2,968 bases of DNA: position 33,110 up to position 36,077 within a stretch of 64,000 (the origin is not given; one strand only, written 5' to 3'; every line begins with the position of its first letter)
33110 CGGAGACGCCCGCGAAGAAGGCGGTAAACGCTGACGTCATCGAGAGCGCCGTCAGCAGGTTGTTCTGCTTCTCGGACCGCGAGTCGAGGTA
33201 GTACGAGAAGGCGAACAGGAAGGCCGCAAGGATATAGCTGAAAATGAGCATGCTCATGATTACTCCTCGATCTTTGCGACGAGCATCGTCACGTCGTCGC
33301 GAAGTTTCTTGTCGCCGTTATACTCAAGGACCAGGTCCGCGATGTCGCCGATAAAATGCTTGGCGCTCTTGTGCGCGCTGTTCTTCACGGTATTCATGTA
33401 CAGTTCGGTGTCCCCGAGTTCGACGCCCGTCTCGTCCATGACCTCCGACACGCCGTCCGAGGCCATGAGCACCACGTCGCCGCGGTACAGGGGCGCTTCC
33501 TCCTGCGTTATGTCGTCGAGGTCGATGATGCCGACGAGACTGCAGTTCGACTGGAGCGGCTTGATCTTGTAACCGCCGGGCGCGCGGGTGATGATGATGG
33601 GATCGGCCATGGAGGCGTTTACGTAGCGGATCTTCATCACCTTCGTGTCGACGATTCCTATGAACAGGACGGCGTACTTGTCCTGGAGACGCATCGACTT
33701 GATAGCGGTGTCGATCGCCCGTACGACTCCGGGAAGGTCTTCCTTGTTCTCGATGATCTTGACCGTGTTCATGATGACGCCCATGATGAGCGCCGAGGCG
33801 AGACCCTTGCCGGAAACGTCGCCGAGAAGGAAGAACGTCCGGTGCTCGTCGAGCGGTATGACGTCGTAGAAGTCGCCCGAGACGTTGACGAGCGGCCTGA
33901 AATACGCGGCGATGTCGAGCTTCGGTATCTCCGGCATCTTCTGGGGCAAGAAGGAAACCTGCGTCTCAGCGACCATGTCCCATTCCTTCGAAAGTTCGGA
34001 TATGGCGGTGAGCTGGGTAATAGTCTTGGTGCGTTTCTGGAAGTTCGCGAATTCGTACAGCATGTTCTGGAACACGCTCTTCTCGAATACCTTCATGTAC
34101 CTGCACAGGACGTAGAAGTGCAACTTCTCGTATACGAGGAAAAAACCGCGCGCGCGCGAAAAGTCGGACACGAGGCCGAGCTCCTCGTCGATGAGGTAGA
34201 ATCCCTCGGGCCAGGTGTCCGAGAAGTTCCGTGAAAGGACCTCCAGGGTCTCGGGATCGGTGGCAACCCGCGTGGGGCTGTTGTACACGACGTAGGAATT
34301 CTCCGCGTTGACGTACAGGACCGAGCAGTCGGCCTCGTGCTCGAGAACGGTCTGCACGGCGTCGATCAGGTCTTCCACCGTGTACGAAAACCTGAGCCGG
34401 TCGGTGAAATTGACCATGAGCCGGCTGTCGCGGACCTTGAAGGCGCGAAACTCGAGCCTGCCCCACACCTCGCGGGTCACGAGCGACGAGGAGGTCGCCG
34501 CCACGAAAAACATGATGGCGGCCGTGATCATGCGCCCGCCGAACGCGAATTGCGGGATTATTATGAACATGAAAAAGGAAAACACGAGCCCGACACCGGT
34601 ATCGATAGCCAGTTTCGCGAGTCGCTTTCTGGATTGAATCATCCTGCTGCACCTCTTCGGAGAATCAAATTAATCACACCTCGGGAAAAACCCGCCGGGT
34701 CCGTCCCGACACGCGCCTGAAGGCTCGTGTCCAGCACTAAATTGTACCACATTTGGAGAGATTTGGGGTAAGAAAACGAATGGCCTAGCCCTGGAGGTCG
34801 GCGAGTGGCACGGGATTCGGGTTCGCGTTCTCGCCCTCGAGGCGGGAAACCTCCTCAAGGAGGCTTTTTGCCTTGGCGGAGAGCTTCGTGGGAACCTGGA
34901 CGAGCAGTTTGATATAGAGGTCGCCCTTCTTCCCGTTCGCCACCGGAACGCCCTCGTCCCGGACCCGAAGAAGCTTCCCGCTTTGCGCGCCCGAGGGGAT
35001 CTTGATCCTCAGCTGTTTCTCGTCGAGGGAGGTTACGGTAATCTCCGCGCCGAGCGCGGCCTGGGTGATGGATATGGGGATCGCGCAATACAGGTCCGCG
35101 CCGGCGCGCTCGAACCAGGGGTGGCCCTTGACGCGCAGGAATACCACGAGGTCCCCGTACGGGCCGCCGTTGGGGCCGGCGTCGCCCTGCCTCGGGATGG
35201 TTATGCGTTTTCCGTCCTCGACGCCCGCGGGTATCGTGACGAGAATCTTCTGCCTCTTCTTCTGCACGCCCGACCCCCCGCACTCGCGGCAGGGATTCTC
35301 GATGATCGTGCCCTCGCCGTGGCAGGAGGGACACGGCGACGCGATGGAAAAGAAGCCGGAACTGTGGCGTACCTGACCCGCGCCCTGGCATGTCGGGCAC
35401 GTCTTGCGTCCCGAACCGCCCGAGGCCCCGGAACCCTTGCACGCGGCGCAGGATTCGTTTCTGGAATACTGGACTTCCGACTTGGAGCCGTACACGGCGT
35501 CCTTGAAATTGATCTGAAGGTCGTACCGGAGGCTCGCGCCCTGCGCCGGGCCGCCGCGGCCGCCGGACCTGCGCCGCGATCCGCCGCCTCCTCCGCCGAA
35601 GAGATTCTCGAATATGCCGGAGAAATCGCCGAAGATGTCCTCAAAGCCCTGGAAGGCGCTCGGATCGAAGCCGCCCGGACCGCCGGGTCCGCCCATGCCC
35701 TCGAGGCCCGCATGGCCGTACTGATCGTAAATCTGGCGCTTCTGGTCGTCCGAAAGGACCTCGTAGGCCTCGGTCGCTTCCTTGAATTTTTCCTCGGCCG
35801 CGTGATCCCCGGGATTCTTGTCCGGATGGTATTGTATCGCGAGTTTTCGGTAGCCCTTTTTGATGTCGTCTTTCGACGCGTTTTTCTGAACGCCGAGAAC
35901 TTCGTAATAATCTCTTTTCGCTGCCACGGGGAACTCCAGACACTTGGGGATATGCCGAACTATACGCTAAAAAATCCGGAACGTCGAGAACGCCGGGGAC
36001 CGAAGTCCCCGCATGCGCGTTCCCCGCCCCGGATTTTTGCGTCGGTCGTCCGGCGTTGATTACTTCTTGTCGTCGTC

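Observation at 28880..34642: Sigma-less partner-switching operon: two membrane PP2C sensors, STAS, RsbW-like kinase, plus HAD-IB hydrolase and VanY peptidase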

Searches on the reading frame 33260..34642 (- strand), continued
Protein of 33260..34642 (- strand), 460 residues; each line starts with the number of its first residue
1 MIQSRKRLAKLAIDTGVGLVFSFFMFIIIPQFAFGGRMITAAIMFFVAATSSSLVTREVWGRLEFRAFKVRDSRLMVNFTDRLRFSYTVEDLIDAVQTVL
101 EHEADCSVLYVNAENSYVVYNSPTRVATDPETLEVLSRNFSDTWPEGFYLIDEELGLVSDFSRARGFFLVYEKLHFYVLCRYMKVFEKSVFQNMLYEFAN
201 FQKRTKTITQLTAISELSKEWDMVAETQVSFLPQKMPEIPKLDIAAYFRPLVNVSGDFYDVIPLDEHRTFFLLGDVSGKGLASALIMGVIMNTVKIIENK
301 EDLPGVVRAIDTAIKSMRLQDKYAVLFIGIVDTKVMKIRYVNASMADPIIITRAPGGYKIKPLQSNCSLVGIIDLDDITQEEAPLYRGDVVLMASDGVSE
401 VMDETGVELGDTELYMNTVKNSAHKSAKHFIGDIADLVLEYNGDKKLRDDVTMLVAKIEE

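Call 62: fold_search(model_id=the predicted structure, library=pdb)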
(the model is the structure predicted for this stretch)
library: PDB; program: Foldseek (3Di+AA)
matches with E <= 10: 489; with E <= 0.001: 89
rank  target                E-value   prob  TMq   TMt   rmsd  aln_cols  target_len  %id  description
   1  6k4e_B                1.2e-09  1.00  0.37  0.65   9.5       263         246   19  SiaA-PP2C domain of Pseudomonas aeruginosa (released 2019-06-26)
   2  3eq2_A                1.3e-09  1.00  0.31  0.38  21.1       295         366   19  Structure of Hexagonal Crystal form of Pseudomonas aeruginosa RssB (released 2009-10-20)
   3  6k4e_A                2.1e-09  1.00  0.35  0.61   9.3       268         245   18  SiaA-PP2C domain of Pseudomonas aeruginosa (released 2019-06-26)
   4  3ke6_A                1.2e-08  1.00  0.38  0.48   3.1       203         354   20  The crystal structure of the RsbU and RsbW domains of Rv1364c from Mycobacterium tuberculosis (released 2010-11-10)
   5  3f79_B                2.0e-08  1.00  0.32  0.60  11.1       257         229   18  Structure of pseudo-centered cell crystal form of the C-terminal phosphatase domain of P. aeruginosa RssB (released 2009-11-24)
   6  5ucg_A                2.2e-08  1.00  0.34  0.43   4.5       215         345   24  Structure of the PP2C Phosphatase Domain and a Fragment of the Regulatory Domain of the Cell Fate Determinant SpoIIE f (released 2017-05-31)
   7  5ucg_B                2.3e-08  1.00  0.33  0.44   4.7       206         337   23  Structure of the PP2C Phosphatase Domain and a Fragment of the Regulatory Domain of the Cell Fate Determinant SpoIIE f (released 2017-05-31)
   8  3ke6_B                3.3e-08  1.00  0.37  0.47   3.6       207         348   20  The crystal structure of the RsbU and RsbW domains of Rv1364c from Mycobacterium tuberculosis (released 2010-11-10)
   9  3f7a_B                3.3e-08  1.00  0.34  0.41  22.7       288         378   18  Structure of Orthorhombic crystal form of Pseudomonas aeruginosa RssB (released 2009-11-24)
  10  3f79_F                4.3e-08  1.00  0.31  0.56  10.8       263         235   19  Structure of pseudo-centered cell crystal form of the C-terminal phosphatase domain of P. aeruginosa RssB (released 2009-11-24)
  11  3f7a_A                4.5e-08  1.00  0.33  0.40  25.0       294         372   18  Structure of Orthorhombic crystal form of Pseudomonas aeruginosa RssB (released 2009-11-24)
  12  5ucg_E                4.8e-08  1.00  0.33  0.43   4.7       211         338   24  Structure of the PP2C Phosphatase Domain and a Fragment of the Regulatory Domain of the Cell Fate Determinant SpoIIE f (released 2017-05-31)
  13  5ucg_C                5.9e-08  1.00  0.30  0.40   5.4       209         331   22  Structure of the PP2C Phosphatase Domain and a Fragment of the Regulatory Domain of the Cell Fate Determinant SpoIIE f (released 2017-05-31)
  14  5ucg_D                1.0e-07  1.00  0.35  0.46   4.4       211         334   25  Structure of the PP2C Phosphatase Domain and a Fragment of the Regulatory Domain of the Cell Fate Determinant SpoIIE f (released 2017-05-31)
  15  5mqh                  1.2e-07  1.00  0.31  0.54   5.7       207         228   24  Structure of the Phosphatase Domain of the Cell Fate Determinant SpoIIE from Bacillus subtilis in a crystal form without (released 2017-05-31)
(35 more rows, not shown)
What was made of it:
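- The best structural match of PP2C-A is SiaA (call 62).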

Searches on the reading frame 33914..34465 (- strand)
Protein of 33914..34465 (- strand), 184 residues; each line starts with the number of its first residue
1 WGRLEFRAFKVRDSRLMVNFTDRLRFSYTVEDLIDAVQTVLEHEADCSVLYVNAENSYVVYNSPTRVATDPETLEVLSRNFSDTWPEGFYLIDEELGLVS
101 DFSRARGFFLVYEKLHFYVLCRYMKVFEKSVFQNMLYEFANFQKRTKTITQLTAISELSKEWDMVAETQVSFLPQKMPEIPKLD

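Call 71: search_protein_families(library=pfam, proteins=[window:33914-34465:-], max_evalue=10)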
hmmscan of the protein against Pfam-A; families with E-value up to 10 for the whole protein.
seq(184 aa): 2 families
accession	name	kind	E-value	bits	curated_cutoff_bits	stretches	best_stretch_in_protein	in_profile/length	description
PF24435.1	RRM_NFXL1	-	0.031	14.6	27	1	35-70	27-62/80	NFXL1 RRM-like domain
PF11074.14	DUF2779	-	0.14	12.9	23.3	1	118-151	69-102/126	Domain of unknown function(DUF2779)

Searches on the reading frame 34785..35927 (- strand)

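Call 3: search_protein_families(library=pfam, proteins=[window:34785-35927:-], max_evalue=0.01)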
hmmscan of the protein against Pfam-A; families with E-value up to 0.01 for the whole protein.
window:34785-35927:- (380 aa): 3 families
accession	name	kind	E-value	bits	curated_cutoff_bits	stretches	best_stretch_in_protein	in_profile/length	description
PF01556.23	DnaJ_C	-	4.6e-46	157.1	26.6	1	133-346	1-152/152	DnaJ C terminal domain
PF00226.36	DnaJ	-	9.3e-29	99.8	27.8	1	6-68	1-63/63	DnaJ domain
PF00684.25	DnaJ_CXXCXGXG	-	1.9e-14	54.1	32.7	1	160-220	1-65/65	DnaJ central domain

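Call 4: search_protein_families(library=ncbifam, proteins=[window:34785-35927:-], max_evalue=0.01)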
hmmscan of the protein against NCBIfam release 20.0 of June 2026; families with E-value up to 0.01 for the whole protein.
window:34785-35927:- (380 aa): 15 families
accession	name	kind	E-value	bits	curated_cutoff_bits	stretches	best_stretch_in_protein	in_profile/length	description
NF008035.0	PRK10767.1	subfamily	2e-136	454.9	338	1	3-368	2-354/374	molecular chaperone DnaJ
TIGR02349.1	DnaJ_bact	equivalog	9e-126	420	377.2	1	6-361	1-351/354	molecular chaperone DnaJ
NF010894.0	PRK14301.1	equivalog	8.9e-122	406.6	548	1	3-366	2-353/373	chaperone protein DnaJ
NF010872.0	PRK14279.1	equivalog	3e-99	332.8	556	1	4-364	8-379/394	molecular chaperone DnaJ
NF010871.0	PRK14278.1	equivalog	6.9e-96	321.4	502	1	5-368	3-355/378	molecular chaperone DnaJ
NF010874.0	PRK14281.1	equivalog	2.7e-93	313.2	619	1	4-363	2-372/397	chaperone protein DnaJ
NF010885.0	PRK14292.1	equivalog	4.1e-92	309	585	1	6-368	3-353/371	chaperone protein DnaJ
NF010892.0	PRK14299.1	equivalog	2e-56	191.4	392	2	2-153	1-152/291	chaperone protein DnaJ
NF037946.1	terminal_TopJ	equivalog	2e-54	185.3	300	2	1-98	1-93/810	terminal organelle assembly protein TopJ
NF007618.0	PRK10266.1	equivalog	3.3e-50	171.3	403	2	222-362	154-292/306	curved DNA-binding protein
TIGR03835.1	termin_org_DnaJ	equivalog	1.2e-33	116.5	512.25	2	4-109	1-100/871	terminal organelle assembly protein TopJ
NF050028.1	CldAdptActJ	equivalog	8.4e-13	48.6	150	1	6-67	3-69/93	cold adaptation protein ActJcold adaptation protein ActJ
NF058604.1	RtpA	equivalog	1.6e-08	34.5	65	2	198-221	11-34/50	anti-TRAP protein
NF006948.0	PRK09430.1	equivalog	1.2e-07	31.7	162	1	6-59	201-261/267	co-chaperone DjlA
NF006502.0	PRK08937.3-2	equivalog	0.0047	16.4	259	1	6-61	204-264/275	adenylosuccinate lyase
